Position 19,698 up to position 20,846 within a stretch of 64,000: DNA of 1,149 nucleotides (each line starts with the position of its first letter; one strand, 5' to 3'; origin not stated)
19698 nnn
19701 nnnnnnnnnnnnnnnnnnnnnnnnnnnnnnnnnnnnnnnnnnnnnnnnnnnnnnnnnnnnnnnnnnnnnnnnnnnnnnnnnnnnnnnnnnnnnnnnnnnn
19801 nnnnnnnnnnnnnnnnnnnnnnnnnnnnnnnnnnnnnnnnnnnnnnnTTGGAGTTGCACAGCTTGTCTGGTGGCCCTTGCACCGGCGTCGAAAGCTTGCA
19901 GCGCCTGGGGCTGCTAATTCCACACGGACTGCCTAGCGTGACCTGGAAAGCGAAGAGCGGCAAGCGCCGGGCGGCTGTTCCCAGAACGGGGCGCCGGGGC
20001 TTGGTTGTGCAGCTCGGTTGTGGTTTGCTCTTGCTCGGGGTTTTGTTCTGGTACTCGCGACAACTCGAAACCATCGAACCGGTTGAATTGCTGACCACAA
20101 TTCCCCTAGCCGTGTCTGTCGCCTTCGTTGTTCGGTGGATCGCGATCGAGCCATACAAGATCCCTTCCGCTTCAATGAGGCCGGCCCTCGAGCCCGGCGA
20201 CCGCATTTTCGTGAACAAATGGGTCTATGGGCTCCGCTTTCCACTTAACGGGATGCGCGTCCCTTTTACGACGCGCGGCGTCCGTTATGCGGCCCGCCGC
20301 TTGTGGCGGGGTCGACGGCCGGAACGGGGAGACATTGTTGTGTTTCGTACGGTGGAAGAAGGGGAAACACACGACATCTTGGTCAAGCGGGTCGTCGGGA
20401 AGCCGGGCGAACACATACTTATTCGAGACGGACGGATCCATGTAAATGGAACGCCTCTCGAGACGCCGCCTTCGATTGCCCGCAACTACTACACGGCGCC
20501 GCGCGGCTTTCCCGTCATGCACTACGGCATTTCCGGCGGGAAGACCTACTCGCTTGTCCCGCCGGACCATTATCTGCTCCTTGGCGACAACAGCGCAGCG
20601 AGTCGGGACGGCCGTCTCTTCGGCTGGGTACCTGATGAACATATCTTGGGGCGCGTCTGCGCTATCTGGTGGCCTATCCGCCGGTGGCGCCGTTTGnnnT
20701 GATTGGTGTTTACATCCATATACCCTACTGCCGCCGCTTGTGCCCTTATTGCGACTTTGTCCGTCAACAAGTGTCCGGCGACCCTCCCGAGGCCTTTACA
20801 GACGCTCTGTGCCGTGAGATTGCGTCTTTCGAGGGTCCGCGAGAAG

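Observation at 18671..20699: lepA followed by two signal peptidase I genes, the first with an extra catalytically dead SPase-like domain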

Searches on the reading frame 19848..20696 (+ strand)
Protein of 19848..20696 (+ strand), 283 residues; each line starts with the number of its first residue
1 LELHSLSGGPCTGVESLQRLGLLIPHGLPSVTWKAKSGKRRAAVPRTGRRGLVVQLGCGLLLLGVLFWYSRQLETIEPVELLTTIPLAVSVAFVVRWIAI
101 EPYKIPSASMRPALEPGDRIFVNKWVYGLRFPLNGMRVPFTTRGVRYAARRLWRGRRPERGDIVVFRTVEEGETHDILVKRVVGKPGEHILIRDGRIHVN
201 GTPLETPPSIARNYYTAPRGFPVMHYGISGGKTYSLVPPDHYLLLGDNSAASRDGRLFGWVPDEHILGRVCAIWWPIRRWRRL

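Call 3: search_protein_families(library=pfam, proteins=[window:19848-20696:+], max_evalue=1)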
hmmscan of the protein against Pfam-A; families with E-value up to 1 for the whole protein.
window:19848-20696:+ (283 aa): 1 family
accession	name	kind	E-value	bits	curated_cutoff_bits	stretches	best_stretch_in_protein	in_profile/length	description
PF10502.14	Peptidase_S26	-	6.7e-39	134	22.9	1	80-275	3-168/168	Signal peptidase, peptidase S26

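Call 4: search_protein_families(library=ncbifam, proteins=[window:19848-20696:+], max_evalue=1)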
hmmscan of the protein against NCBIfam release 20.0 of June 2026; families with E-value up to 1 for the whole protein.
window:19848-20696:+ (283 aa): 7 families
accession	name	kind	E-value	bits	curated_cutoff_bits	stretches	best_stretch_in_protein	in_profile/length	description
TIGR02227.1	sigpep_I_bact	equivalog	7.4e-39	133.2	47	1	83-277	3-161/162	signal peptidase I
NF008114.0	PRK10861.1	equivalog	1.2e-24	87.3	277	2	85-191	67-157/324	signal peptidase I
TIGR02754.1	sod_Ni_protease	equivalog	4.8e-09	36.6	63.25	2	241-271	59-89/90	nickel-type superoxide dismutase maturation protease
TIGR02771.1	TraF_Ti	equivalog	2e-08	33.9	100.25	1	175-273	81-168/171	conjugative transfer signal peptidase TraF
NF010459.0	PRK13884.1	subfamily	2e-05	24.1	156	1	175-273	85-175/178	conjugal transfer peptidase TraF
NF010412.0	PRK13838.1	subfamily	0.00026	20.5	186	1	178-268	89-167/177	conjugal transfer pilin processing protease TraF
TIGR02228.1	sigpep_I_arch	equivalog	0.19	11.6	51.85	0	88-124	20-55/158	signal peptidase I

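Call 27: find_homologous_proteins(query=window:19938-20696:+, max_evalue=0.00001)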
Query window:19938-20696:+ (253 aa): 1488 proteins with E <= 0.00001 among 2889 candidates; the best 120 are listed.
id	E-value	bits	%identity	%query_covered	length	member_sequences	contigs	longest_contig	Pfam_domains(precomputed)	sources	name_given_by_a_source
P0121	1.2e-169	581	100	100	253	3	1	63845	PF10502.15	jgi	-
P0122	6.3e-141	487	85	100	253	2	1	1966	PF10502.15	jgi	-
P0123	1.5e-100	354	58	81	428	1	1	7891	PF10502.15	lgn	-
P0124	6.1e-99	349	51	98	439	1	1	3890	PF10502.15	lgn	-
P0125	3.6e-95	337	58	80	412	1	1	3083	PF10502.15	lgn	-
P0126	1.6e-92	328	48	92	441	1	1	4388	PF10502.15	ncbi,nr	ncbi:MAG: signal peptidase I [bacterium]|nr:signal peptidase I [bacterium]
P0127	2.9e-92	327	50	98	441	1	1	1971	PF10502.15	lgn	-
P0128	7.4e-92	326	55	80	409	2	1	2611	PF10502.15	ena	-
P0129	1.2e-91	325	56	81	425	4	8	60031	PF10502.15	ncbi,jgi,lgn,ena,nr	ncbi:MAG TPA: signal peptidase I [Candidatus Hydrogenedentes bacterium]|nr:signal peptidase I [Candi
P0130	7.4e-91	322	53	81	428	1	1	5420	PF10502.15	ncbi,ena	-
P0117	8.6e-91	322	50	99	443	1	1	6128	PF10502.15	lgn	-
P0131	1.8e-89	318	55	81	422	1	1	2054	PF10502.15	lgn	-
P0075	2.3e-88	314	51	81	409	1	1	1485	PF10502.15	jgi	jgi:signal peptidase I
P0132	2.5e-88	314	52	81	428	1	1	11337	PF10502.15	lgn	-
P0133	4.9e-88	313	52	81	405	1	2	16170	PF10502.15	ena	-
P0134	4.3e-87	310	57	74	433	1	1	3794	PF10502.15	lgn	-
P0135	5.4e-87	310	48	94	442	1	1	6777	PF10502.15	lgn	-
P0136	1.6e-86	308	52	81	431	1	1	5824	PF10502.15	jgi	-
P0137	8.5e-86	306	44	98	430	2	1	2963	PF10502.15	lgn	-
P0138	6.7e-85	303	52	81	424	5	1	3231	PF10502.15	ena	-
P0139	1.0e-84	302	46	81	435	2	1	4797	PF10502.15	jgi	jgi:signal peptidase I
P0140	1.4e-84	302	53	81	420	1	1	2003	PF10502.15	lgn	-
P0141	8.3e-84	299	56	81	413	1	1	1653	PF10502.15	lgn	-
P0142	1.2e-83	299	56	79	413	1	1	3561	PF10502.15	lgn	-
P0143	7.7e-83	296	57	69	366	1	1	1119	PF10502.15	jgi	-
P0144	3.0e-82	294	53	79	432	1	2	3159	PF10502.15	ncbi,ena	-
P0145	4.2e-82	294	53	79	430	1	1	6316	PF10502.15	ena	-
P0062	1.8e-81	292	48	87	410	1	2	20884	PF10502.15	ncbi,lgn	-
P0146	2.9e-80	288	51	84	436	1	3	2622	PF10502.15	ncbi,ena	-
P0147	3.6e-79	284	43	97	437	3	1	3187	PF10502.15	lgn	-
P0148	4.9e-79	284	50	81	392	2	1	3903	PF10502.15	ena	-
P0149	6.2e-79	283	50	83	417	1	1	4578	PF10502.15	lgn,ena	-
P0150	2.2e-78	281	53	81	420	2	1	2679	PF10502.15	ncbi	-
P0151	8.6e-78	280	51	80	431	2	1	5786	PF10502.15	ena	-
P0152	9.1e-77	276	52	81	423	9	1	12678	PF10502.15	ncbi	ncbi:MAG: signal peptidase I [Candidatus Hydrogenedentota bacterium]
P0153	3.3e-76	274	51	81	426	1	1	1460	PF10502.15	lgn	-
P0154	5.5e-76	274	50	89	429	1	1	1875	PF10502.15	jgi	jgi:signal peptidase I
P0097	3.9e-75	271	47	86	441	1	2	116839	PF10502.15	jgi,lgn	jgi:signal peptidase I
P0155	2.4e-73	265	49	80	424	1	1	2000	PF10502.15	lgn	-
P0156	2.0e-72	262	52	81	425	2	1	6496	PF10502.15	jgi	jgi:signal peptidase I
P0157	4.9e-72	261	50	77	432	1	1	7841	PF10502.15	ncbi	-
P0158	5.1e-72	261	48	81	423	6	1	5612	PF10502.15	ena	-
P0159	2.7e-70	255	49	83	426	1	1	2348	PF10502.15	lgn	-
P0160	3.1e-70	255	46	77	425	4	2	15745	PF10502.15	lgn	-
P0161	1.3e-69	253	50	79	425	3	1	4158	PF10502.15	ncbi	-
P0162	4.3e-69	251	49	85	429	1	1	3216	PF10502.15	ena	-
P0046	2.1e-64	236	45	76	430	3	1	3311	PF10502.15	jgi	-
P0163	6.4e-64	234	44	81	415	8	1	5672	PF10502.15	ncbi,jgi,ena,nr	ncbi:MAG TPA: signal peptidase I [Candidatus Hydrogenedentes bacterium]|nr:signal peptidase I [Candi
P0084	3.2e-60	222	47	95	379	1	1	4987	PF10502.15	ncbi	-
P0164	6.0e-60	221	47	90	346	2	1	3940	PF10502.15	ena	-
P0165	1.2e-59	220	48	80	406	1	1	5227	PF10502.15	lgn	-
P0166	3.2e-59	219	44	86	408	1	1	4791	PF10502.15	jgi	jgi:signal peptidase I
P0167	8.5e-59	217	44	90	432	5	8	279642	PF10502.15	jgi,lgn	jgi:signal peptidase I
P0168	1.8e-57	213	50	87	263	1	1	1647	PF10502.15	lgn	-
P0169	3.6e-51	192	50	48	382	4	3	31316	PF10502.15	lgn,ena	-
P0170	2.4e-43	167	43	92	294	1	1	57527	PF10502.15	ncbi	-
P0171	2.8e-40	157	46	51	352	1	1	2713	PF10502.15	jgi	jgi:signal peptidase I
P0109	2.4e-39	153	44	54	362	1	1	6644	PF10502.15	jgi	jgi:signal peptidase I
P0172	2.1e-35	140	44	80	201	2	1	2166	PF10502.15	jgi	jgi:signal peptidase I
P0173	1.3e-33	135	40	80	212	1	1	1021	PF10502.15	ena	-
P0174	5.0e-33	133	41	80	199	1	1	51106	PF10502.15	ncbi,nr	ncbi:MAG: signal peptidase I [Candidatus Omnitrophica bacterium]|nr:signal peptidase I [Candidatus O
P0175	9.0e-33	132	41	81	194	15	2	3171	PF10502.15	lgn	-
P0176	1.5e-32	131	40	80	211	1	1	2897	PF10502.15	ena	-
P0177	1.2e-31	128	38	80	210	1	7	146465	PF10502.15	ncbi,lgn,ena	ncbi:MAG: signal peptidase I [Candidatus Omnitrophota bacterium]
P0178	1.6e-31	128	41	81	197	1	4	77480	PF10502.15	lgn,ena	-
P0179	1.7e-31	128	39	81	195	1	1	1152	PF10502.15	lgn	-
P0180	1.7e-31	128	41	81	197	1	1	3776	PF10502.15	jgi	-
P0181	2.5e-31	127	39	81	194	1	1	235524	PF10502.15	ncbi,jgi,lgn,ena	ncbi:MAG: signal peptidase I [Candidatus Omnitrophota bacterium]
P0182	3.2e-31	127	40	81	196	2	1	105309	PF10502.15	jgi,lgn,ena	-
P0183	6.9e-31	126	39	81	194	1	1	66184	PF10502.15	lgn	-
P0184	7.8e-31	126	40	80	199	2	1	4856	PF10502.15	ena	-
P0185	9.0e-31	125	39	81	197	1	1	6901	PF10502.15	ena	-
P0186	1.0e-30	125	39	81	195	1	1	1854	PF10502.15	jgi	jgi:signal peptidase I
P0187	1.4e-30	125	38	80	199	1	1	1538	PF10502.15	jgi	jgi:signal peptidase I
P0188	1.6e-30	125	38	81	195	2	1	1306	PF10502.15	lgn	-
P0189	1.7e-30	124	37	80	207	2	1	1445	PF10502.15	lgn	-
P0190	2.1e-30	124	39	81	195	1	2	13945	PF10502.15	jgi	jgi:signal peptidase I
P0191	2.5e-30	124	39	81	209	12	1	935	PF10502.15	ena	-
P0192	3.0e-30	124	39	81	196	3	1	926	PF10502.15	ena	-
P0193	3.9e-30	123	39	81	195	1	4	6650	PF10502.15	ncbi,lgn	-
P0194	4.7e-30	123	40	79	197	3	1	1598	PF10502.15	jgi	jgi:signal peptidase I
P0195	5.1e-30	123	41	74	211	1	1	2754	PF10502.15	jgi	jgi:signal peptidase I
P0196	5.4e-30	123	41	80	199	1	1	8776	PF10502.15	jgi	jgi:signal peptidase I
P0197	6.9e-30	122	40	79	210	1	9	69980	PF10502.15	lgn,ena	-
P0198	7.3e-30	122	39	81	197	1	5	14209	PF10502.15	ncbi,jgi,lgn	-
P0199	8.7e-30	122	39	81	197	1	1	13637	PF10502.15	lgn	-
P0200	8.8e-30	122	39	81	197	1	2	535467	PF10502.15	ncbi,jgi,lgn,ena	-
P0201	9.1e-30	122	39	74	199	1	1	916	PF10502.15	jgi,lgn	-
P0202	9.6e-30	122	41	79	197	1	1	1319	PF10502.15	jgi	-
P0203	9.9e-30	122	36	82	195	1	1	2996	PF10502.15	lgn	-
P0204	1.1e-29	122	36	81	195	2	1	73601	PF10502.15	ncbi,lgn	ncbi:MAG: signal peptidase I [Candidatus Omnitrophota bacterium]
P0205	1.4e-29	121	41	80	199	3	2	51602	PF10502.15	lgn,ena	-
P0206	1.5e-29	121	39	81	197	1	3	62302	PF10502.15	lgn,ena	-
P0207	1.6e-29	121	38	83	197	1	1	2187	PF10502.15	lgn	-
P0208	1.7e-29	121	40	74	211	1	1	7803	PF10502.15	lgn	-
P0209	1.9e-29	121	37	80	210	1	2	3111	PF10502.15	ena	-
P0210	1.9e-29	121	40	81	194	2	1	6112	PF10502.15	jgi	-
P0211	2.2e-29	121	39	79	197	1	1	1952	PF10502.15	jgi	-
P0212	2.3e-29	121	39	81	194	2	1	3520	PF10502.15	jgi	jgi:signal peptidase I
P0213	2.4e-29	121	41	74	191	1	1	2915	PF10502.15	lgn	-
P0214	3.4e-29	120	38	81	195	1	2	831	PF10502.15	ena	-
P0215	3.5e-29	120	40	79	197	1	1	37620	PF10502.15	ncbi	ncbi:MAG: signal peptidase I [Candidatus Omnitrophota bacterium]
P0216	3.7e-29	120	36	80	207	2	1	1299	PF10502.15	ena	-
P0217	4.4e-29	120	39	81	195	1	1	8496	PF10502.15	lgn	-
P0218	4.9e-29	120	37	81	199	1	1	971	PF10502.15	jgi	jgi:signal peptidase I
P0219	5.5e-29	119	40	80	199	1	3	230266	PF10502.15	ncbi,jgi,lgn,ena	ncbi:MAG: signal peptidase I [Candidatus Omnitrophota bacterium]|jgi:signal peptidase I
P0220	5.5e-29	119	39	81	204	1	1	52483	PF10502.15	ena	-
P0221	5.9e-29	119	41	80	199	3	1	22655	PF10502.15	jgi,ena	jgi:signal peptidase I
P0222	6.5e-29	119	38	80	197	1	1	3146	PF10502.15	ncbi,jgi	jgi:signal peptidase I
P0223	8.1e-29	119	37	81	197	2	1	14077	PF10502.15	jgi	jgi:signal peptidase I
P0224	9.3e-29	119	39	79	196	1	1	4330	PF10502.15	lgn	-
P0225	1.0e-28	119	39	81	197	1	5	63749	PF10502.15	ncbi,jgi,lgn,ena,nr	ncbi:MAG: signal peptidase I [Candidatus Omnitrophica bacterium]|nr:signal peptidase I [Candidatus O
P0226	1.1e-28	118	37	80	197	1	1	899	PF10502.15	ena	-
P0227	1.2e-28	118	39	80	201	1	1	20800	PF10502.15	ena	-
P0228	1.4e-28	118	40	79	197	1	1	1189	PF10502.15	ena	-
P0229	1.8e-28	118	38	81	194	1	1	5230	PF10502.15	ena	-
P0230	1.9e-28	118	38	77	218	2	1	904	PF10502.15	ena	-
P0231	2.3e-28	117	37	79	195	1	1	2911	PF10502.15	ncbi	ncbi:MAG: signal peptidase I [Candidatus Omnitrophota bacterium]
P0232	2.5e-28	117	39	81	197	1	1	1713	PF10502.15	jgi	jgi:signal peptidase I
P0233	2.7e-28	117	39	81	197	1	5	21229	PF10502.15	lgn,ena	-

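Call 45: find_encoding_contigs(protein=P0122, flank=3000, max_places=3)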
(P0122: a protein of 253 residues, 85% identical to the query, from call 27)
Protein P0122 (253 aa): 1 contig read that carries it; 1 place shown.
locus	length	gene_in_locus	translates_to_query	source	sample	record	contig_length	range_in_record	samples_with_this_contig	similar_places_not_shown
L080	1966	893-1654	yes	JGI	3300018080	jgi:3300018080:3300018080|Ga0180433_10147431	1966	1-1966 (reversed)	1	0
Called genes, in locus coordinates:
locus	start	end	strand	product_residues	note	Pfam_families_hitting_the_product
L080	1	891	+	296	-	?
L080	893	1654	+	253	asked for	PF10502:Peptidase_S26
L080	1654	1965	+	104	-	?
